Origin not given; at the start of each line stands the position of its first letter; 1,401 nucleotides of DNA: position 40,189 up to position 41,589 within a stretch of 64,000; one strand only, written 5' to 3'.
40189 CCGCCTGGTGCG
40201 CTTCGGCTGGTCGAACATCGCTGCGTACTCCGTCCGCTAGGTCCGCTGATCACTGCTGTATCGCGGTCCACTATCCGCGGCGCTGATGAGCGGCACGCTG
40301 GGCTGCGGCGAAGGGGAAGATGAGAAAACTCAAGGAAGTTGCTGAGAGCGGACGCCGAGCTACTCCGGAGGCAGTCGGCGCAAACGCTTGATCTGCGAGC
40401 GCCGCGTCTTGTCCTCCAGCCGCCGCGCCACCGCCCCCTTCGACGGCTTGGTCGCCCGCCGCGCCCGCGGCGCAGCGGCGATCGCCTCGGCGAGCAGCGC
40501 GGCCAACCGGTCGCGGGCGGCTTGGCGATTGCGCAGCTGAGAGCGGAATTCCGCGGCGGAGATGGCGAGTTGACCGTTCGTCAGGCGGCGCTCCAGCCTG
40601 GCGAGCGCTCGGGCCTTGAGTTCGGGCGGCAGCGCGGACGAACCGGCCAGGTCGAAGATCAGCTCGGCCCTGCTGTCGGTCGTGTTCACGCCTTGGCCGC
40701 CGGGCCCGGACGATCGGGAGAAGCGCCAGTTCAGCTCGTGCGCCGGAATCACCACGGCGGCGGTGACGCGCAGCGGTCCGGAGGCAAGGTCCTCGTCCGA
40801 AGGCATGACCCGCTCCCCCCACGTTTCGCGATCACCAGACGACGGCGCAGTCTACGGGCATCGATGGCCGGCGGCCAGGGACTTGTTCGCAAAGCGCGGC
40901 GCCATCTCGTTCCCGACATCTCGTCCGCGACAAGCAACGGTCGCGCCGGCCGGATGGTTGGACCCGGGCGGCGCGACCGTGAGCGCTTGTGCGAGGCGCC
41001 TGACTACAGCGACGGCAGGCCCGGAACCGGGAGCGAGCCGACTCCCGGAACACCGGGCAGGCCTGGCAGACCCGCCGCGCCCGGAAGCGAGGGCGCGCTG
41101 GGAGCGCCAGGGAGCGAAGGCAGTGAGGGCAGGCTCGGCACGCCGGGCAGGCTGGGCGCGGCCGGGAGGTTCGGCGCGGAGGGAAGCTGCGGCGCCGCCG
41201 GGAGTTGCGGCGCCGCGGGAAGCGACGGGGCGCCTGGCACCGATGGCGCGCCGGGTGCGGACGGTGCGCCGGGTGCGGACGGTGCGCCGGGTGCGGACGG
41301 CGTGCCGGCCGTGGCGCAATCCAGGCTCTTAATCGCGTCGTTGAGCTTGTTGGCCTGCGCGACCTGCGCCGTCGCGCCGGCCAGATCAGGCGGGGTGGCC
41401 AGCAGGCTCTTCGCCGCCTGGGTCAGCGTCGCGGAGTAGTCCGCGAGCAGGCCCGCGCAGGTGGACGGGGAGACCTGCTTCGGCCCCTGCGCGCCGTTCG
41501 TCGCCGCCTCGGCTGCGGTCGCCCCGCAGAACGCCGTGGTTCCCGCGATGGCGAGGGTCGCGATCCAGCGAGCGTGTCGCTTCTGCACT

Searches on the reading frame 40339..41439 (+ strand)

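Call 9: search_protein_families(library=pfam, proteins=[window:40339-41439:+], max_evalue=0.00001)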
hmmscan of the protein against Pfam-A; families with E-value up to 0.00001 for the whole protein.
window:40339-41439:+ (366 aa): 1 family
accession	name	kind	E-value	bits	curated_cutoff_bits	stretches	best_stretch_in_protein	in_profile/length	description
PF01391.23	Collagen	-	1.1e-10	41.6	27.2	1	267-323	1-57/60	Collagen triple helix repeat (20 copies)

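Call 87: search_protein_families(library=ncbifam, proteins=[window:40339-41439:+], max_evalue=0.001)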
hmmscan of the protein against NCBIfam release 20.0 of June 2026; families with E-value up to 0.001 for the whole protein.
window:40339-41439:+ (366 aa): 4 families
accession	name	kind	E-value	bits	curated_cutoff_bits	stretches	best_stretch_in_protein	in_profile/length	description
NF038329.2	gly_rich_SclB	equivalog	9.6e-10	37.9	325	1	201-321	204-322/442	LPXTG-anchored collagen-like adhesin Scl2/SclB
NF038330.1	adhesin_SclA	exception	8.4e-07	28.9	400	1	233-321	125-213/405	LPXTG-anchored collagen-like adhesin Scl1/SclA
NF046116.1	adhesin_Lcl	equivalog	4.3e-06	25.5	500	1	221-351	169-306/431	collagen-like adhesin Lcl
NF038313.3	HisXaaSer_A4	exception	0.00017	22.4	55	0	247-283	53-89/93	His-Xaa-Ser repeat protein HxsA4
